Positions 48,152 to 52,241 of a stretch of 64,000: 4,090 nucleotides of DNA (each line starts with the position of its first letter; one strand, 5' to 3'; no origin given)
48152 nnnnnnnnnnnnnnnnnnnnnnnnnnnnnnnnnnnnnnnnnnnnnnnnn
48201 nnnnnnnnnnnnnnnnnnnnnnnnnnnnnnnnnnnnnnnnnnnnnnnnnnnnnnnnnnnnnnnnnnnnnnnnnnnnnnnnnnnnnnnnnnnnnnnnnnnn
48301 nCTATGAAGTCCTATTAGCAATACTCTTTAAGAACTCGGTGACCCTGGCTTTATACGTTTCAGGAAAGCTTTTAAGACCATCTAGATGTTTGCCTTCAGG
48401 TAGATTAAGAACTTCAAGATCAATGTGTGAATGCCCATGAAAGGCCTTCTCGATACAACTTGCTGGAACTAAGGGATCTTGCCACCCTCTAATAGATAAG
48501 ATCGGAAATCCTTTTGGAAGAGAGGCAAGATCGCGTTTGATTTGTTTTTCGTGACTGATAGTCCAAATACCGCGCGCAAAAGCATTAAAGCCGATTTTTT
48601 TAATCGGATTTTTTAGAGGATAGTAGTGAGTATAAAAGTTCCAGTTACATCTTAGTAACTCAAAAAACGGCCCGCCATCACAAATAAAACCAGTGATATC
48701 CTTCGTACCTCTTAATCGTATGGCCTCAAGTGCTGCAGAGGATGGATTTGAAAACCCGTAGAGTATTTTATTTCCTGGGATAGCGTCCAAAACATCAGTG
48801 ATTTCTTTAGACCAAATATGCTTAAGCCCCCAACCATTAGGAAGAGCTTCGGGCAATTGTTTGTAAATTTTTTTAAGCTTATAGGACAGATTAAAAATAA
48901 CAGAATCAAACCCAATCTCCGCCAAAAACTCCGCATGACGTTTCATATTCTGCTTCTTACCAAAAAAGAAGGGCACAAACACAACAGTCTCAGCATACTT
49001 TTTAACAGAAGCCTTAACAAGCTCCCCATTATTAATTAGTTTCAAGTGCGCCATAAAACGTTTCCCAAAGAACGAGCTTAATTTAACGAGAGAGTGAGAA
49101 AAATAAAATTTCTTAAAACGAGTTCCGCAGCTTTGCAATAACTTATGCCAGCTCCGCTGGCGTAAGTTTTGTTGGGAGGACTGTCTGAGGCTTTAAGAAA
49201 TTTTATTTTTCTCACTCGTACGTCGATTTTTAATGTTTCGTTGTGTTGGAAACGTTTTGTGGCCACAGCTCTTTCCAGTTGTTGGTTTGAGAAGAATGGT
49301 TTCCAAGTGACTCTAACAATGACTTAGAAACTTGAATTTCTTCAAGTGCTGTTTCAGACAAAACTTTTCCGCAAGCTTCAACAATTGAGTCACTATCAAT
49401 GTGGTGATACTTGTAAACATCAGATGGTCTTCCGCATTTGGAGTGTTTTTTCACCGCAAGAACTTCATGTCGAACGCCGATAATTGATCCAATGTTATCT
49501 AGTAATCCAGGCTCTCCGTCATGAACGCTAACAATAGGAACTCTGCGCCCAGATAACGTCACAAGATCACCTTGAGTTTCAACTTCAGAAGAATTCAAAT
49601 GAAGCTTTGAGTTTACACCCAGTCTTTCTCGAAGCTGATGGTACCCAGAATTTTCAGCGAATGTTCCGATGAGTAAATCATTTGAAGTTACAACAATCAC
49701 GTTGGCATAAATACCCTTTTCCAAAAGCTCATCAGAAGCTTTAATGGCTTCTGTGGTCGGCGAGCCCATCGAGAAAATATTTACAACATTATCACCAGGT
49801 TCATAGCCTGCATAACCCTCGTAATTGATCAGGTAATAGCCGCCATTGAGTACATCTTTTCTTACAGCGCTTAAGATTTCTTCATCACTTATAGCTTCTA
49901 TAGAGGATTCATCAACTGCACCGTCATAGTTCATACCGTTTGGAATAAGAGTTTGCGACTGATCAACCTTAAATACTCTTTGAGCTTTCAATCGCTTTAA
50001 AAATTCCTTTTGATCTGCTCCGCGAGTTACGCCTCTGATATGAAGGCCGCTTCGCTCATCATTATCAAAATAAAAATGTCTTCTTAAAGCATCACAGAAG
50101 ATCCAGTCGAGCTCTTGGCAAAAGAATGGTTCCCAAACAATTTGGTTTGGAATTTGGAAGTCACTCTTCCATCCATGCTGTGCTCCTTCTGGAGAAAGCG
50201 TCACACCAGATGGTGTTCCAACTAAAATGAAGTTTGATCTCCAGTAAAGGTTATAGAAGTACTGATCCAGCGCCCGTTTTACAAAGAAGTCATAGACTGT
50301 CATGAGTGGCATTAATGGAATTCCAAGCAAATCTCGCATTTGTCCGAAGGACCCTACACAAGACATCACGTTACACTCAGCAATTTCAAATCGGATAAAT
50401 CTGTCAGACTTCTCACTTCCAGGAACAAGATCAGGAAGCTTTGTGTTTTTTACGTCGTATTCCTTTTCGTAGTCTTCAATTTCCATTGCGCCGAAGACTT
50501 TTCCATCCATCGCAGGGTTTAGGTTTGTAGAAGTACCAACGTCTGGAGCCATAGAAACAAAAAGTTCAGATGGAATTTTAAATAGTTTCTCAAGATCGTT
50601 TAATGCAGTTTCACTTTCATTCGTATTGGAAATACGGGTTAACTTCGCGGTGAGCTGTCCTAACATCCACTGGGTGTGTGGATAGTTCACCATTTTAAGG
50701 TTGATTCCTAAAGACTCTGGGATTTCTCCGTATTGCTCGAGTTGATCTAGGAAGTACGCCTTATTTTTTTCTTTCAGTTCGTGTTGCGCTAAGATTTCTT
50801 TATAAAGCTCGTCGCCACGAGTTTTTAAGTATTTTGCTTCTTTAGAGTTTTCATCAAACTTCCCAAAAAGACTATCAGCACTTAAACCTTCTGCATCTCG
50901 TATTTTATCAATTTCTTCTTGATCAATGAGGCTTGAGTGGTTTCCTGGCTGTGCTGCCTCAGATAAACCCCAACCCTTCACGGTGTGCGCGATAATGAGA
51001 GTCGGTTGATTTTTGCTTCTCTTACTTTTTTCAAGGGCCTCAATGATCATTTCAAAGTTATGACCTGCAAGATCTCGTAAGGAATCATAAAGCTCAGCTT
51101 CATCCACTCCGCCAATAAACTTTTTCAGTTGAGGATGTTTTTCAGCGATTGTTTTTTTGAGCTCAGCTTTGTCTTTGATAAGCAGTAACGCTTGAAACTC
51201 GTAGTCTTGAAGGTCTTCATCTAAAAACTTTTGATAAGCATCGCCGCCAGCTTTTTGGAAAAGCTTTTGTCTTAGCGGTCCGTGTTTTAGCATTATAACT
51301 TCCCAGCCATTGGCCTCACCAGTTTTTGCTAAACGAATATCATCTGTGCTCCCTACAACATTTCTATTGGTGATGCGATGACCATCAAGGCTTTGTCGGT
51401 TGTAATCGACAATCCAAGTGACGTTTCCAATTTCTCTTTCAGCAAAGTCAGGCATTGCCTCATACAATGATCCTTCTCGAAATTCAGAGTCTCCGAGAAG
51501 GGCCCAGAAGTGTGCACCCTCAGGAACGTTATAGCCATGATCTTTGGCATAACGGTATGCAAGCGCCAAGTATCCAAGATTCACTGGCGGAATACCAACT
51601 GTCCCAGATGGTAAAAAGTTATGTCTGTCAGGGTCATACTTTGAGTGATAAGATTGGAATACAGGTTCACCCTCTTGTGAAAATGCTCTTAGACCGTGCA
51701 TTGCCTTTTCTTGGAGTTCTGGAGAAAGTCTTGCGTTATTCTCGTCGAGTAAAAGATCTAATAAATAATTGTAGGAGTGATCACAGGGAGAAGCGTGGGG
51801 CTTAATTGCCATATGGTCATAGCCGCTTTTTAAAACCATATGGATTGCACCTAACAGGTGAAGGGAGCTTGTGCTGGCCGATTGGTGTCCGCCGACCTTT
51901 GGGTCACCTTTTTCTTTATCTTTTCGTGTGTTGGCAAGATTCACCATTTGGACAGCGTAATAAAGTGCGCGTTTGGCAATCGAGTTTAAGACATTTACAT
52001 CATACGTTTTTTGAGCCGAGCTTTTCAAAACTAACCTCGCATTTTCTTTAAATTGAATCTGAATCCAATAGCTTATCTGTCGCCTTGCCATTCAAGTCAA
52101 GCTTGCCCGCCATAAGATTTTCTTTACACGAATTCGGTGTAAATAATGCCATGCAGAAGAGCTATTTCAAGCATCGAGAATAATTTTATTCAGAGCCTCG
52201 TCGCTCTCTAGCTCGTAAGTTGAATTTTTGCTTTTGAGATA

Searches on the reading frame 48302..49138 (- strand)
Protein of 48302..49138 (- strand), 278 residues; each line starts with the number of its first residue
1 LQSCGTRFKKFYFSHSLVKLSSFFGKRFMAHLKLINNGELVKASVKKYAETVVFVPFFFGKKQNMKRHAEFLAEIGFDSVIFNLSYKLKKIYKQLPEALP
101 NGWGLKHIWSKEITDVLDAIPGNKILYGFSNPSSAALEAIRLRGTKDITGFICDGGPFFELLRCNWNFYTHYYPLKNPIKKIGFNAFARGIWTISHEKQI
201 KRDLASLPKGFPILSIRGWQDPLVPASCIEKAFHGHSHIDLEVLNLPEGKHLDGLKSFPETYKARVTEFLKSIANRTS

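Call 11: search_protein_families(library=pfam, proteins=[window:48302-49138:-], max_evalue=0.01)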
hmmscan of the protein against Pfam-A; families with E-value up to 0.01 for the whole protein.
window:48302-49138:- (278 aa): 0 families

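Call 14: find_homologous_proteins(query=window:48302-49138:-, max_evalue=0.00001)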
Query window:48302-49138:- (278 aa): 86 proteins with E <= 0.00001 among 630 candidates.
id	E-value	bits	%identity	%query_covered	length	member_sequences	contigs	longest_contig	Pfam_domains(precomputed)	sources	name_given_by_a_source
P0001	8.1e-169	578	100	90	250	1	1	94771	-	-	-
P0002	7.6e-119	414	71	87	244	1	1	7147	-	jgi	jgi:hypothetical protein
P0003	8.9e-119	414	69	87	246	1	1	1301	-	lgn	-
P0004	2.1e-118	413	69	87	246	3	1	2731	-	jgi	jgi:hypothetical protein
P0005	9.5e-116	404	67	87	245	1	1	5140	-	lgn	-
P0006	2.0e-115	403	64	95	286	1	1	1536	-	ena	-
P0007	1.0e-114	401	69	87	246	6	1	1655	-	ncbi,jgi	jgi:hypothetical protein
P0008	5.4e-114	398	65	88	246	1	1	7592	-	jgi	jgi:hypothetical protein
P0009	9.4e-114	397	67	87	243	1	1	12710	-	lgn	-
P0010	4.9e-112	392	67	87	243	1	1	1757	-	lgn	-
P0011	5.0e-112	392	67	87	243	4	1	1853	-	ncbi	-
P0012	3.7e-111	389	68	87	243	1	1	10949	-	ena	-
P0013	1.8e-110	387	68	89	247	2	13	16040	-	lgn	-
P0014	2.0e-109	383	67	88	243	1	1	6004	-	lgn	-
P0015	6.5e-109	382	65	87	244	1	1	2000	-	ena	-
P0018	3.8e-96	340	61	83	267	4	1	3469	-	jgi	jgi:hypothetical protein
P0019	1.4e-92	328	59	83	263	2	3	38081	-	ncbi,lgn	-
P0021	3.9e-90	320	57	83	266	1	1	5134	-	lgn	-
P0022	1.6e-89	318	57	83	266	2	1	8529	-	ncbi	-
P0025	1.7e-68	249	46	86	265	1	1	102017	-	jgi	jgi:pimeloyl-ACP methyl ester carboxylesterase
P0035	3.8e-57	212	43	88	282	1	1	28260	-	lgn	-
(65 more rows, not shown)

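Call 15: find_encoding_contigs(protein=P0002, flank=4000, max_places=2)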
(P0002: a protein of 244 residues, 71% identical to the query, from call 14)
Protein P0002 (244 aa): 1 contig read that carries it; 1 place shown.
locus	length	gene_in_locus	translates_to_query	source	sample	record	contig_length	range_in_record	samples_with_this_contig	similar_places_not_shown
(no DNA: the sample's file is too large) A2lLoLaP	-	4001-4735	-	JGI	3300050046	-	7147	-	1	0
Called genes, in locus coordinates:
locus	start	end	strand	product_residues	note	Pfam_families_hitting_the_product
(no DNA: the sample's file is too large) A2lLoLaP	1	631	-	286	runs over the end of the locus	-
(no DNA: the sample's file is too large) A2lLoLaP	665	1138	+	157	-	-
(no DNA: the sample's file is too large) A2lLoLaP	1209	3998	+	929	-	PF00456:Transketolase_N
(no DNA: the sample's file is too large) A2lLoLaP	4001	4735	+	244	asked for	-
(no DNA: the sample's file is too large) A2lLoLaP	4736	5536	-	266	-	-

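Call 16: find_encoding_contigs(protein=P0009, flank=4000, max_places=2)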
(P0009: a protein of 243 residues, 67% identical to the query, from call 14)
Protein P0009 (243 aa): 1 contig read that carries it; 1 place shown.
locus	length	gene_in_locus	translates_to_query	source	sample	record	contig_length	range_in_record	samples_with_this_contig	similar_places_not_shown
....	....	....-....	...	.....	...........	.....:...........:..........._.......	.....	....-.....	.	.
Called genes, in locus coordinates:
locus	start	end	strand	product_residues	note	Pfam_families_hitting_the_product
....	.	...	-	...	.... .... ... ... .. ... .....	-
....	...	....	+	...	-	-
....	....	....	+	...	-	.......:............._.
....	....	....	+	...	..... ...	-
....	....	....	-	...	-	-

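Call 17: find_encoding_contigs(protein=P0013, flank=4000, max_places=3)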
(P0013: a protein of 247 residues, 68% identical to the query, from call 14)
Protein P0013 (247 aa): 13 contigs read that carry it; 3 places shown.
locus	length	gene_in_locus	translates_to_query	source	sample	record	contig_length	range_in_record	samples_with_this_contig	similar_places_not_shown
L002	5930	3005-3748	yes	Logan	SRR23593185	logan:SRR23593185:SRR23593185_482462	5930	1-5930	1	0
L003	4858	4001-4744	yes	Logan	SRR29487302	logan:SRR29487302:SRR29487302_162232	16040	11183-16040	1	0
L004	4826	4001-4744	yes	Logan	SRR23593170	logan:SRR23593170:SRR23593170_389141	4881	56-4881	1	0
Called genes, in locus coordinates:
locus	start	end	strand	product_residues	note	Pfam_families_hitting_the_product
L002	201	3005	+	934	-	PF00456:Transketolase_N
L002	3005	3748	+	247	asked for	-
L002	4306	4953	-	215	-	PF01135:PCMT (weak), PF01596:Methyltransf_3, PF13578:Methyltransf_24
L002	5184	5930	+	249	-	?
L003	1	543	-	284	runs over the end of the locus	-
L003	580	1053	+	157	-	-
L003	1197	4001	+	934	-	PF00456:Transketolase_N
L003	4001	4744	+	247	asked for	-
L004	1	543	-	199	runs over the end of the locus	?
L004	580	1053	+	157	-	-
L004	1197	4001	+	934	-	PF00456:Transketolase_N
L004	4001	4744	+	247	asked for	-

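Call 27: find_encoding_contigs(protein=P0012, flank=3000, max_places=2)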
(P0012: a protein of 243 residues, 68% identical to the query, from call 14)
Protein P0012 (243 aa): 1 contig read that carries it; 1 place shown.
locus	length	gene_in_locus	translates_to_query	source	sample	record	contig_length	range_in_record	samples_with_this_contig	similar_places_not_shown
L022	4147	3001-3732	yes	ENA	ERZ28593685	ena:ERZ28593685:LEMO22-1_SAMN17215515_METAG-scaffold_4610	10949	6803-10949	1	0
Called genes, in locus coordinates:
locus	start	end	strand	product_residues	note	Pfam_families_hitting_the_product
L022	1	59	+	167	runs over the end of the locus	-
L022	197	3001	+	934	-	PF00456:Transketolase_N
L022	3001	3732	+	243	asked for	-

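Call 28: find_encoding_contigs(protein=P0019, flank=3000, max_places=3)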
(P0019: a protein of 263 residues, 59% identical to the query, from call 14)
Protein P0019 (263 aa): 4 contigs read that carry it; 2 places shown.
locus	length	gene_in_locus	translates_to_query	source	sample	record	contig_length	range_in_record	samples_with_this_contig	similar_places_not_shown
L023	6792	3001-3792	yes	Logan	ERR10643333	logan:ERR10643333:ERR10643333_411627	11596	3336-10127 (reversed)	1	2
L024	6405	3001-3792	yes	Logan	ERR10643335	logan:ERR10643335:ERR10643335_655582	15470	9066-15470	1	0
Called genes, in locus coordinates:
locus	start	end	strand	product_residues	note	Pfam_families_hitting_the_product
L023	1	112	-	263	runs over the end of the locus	-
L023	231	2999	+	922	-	PF00456:Transketolase_N (weak)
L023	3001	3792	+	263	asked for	-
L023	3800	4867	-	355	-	-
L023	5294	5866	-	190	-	-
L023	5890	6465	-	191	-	-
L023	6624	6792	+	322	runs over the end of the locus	PF01547:SBP_bac_1, PF13531:SBP_bac_11, PF13343:SBP_bac_6, PF13416:SBP_bac_8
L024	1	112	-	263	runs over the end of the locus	-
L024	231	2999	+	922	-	PF00456:Transketolase_N (weak)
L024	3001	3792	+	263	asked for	-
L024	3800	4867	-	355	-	-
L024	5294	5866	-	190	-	-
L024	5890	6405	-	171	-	?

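Call 29: find_encoding_contigs(protein=P0022, flank=3000, max_places=2)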
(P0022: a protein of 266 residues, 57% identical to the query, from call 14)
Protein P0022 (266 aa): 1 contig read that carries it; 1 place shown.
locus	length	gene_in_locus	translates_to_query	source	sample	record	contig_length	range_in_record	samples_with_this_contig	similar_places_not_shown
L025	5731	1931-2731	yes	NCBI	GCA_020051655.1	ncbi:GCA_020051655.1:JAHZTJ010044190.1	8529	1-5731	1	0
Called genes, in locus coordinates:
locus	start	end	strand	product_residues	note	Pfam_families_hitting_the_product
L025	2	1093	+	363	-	?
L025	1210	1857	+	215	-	-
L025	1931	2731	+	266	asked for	-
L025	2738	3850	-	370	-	-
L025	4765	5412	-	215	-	-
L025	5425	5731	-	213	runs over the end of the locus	-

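Call 34: find_encoding_contigs(protein=P0025, flank=10000, max_places=1)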
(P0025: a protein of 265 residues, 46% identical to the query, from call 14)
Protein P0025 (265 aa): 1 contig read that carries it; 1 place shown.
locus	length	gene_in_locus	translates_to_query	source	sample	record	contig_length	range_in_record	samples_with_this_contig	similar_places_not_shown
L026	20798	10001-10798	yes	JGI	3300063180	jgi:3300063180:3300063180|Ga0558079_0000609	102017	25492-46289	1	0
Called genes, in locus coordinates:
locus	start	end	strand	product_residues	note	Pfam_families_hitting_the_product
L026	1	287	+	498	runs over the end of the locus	-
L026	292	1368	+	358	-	-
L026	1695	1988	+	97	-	-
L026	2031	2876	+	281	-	PF01416:PseudoU_synth_1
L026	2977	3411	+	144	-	PF00572:Ribosomal_L13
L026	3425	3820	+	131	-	PF00380:Ribosomal_S9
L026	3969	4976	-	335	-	PF01551:Peptidase_M23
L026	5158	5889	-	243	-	PF00481:PP2C, PF13672:PP2C_2, PF07228:SpoIIE (faint)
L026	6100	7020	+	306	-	PF13103:TonB_2, PF03544:TonB_C (weak)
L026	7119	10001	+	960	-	PF00456:Transketolase_N (weak)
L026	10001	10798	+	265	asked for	-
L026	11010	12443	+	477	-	-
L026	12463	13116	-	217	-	PF01596:Methyltransf_3, PF13578:Methyltransf_24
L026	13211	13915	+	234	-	PF00702:Hydrolase, PF12710:HAD (weak), PF13419:HAD_2, PF13242:Hydrolase_like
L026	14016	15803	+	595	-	PF00496:SBP_bac_5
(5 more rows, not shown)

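Call 35: find_encoding_contigs(protein=P0035, flank=10000, max_places=1)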
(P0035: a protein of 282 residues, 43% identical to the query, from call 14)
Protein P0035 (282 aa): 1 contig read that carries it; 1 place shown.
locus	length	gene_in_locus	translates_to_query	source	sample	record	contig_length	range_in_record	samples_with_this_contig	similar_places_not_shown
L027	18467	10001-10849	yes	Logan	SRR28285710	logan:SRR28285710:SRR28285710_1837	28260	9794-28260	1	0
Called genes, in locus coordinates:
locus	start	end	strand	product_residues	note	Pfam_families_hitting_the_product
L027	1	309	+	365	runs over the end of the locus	-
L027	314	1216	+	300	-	PF01416:PseudoU_synth_1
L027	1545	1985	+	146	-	PF00572:Ribosomal_L13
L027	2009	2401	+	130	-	PF00380:Ribosomal_S9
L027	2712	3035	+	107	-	PF08238:Sel1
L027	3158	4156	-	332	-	PF01551:Peptidase_M23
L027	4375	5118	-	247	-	PF00481:PP2C, PF13672:PP2C_2, PF07228:SpoIIE (faint)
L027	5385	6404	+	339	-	PF13103:TonB_2, PF03544:TonB_C (weak)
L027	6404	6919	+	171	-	-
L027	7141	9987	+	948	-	PF00456:Transketolase_N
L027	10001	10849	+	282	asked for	-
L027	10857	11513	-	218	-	PF01596:Methyltransf_3, PF01135:PCMT (weak), PF13578:Methyltransf_24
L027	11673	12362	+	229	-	PF00702:Hydrolase, PF12710:HAD (weak), PF13419:HAD_2, PF13242:Hydrolase_like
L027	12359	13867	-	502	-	PF00082:Peptidase_S8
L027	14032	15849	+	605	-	PF00496:SBP_bac_5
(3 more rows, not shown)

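Call 36: find_encoding_contigs(protein=P0008, flank=5000, max_places=1)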
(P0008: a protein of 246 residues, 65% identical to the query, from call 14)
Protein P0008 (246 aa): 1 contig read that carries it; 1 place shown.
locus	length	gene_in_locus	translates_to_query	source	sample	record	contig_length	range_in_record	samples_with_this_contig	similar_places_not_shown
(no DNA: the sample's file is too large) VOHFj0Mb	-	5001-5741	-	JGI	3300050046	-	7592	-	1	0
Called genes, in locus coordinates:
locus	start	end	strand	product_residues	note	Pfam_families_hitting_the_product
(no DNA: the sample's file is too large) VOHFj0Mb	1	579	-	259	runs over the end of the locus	PF13098:Thioredoxin_2, PF13462:Thioredoxin_4, PF01323:DSBA, PF13743:Thioredoxin_5 (faint)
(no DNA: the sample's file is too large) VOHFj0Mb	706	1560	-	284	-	-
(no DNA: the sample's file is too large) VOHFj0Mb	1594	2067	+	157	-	-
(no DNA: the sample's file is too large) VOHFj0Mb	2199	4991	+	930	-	PF00456:Transketolase_N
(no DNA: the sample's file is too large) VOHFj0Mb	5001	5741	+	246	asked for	-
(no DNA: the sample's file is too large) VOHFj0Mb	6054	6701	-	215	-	PF01135:PCMT, PF01596:Methyltransf_3, PF13578:Methyltransf_24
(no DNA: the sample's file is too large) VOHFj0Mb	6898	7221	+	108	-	?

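Call 39: find_encoding_contigs(protein=P0018, flank=3000, max_places=3)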
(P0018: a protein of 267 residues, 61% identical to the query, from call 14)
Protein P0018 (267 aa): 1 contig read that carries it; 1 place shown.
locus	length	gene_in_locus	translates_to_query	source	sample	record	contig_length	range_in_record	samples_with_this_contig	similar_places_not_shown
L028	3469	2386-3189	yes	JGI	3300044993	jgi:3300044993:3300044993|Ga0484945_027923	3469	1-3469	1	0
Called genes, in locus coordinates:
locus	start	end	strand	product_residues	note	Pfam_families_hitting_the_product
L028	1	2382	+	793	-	?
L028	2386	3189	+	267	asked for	-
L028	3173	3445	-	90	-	-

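Call 40: find_encoding_contigs(protein=P0014, flank=3000, max_places=2)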
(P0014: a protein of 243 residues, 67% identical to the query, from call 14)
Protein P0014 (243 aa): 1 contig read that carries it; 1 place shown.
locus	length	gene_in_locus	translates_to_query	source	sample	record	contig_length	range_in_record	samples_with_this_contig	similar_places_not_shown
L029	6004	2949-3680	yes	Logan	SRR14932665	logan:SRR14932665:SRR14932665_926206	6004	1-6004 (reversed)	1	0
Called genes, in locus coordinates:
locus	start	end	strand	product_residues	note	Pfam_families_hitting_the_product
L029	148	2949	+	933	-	PF00456:Transketolase_N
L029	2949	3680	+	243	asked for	-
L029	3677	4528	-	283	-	-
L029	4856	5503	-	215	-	PF01135:PCMT (weak), PF01596:Methyltransf_3, PF13578:Methyltransf_24, PF13649:Methyltransf_25 (weak)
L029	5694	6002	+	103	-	?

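Call 41: find_encoding_contigs(protein=P0021, flank=3000, max_places=2)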
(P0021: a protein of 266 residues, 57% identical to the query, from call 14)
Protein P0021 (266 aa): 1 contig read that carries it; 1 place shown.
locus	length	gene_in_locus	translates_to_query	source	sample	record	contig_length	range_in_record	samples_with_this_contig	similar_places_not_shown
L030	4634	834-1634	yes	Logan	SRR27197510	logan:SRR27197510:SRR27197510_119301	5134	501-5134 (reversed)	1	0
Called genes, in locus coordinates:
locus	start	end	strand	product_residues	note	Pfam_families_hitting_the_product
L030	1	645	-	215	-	?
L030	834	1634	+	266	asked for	-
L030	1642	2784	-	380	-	-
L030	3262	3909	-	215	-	-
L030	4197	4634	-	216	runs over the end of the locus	PF01135:PCMT (weak), PF01596:Methyltransf_3, PF02353:CMAS (weak), PF13578:Methyltransf_24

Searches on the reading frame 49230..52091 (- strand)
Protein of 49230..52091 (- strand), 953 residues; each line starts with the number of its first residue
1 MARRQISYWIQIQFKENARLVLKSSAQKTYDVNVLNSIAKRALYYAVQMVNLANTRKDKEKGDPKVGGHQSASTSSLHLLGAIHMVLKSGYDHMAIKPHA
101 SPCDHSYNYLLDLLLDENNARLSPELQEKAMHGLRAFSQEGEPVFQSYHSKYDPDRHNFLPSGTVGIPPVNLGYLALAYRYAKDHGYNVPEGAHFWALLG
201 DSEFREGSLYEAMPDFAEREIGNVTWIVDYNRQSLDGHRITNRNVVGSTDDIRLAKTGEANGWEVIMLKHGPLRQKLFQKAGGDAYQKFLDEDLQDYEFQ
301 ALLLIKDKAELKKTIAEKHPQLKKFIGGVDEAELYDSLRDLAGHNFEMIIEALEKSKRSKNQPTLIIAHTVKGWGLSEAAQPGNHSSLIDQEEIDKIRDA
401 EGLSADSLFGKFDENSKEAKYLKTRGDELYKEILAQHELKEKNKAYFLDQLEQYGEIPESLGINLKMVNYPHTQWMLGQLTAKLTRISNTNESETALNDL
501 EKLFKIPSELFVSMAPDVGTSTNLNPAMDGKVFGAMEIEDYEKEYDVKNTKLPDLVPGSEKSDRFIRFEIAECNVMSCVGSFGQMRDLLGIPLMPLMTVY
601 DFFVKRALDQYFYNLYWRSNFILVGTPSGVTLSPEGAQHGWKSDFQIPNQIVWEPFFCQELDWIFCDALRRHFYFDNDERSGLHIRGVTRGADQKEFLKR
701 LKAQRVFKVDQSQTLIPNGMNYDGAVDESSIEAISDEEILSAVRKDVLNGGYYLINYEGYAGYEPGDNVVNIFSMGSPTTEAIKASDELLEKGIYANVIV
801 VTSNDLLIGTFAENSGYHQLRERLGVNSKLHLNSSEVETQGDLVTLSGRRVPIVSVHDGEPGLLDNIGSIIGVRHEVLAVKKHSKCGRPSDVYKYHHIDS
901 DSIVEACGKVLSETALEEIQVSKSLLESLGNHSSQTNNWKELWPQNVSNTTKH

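Call 11: search_protein_families(library=pfam, proteins=[window:49230-52091:-], max_evalue=0.01)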
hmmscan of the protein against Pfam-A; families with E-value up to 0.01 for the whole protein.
window:49230-52091:- (953 aa): 1 family
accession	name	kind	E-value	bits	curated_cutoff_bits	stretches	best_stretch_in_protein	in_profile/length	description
PF00456.26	Transketolase_N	-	1.6e-12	47.5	22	1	336-432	209-306/334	Transketolase, thiamine diphosphate binding domain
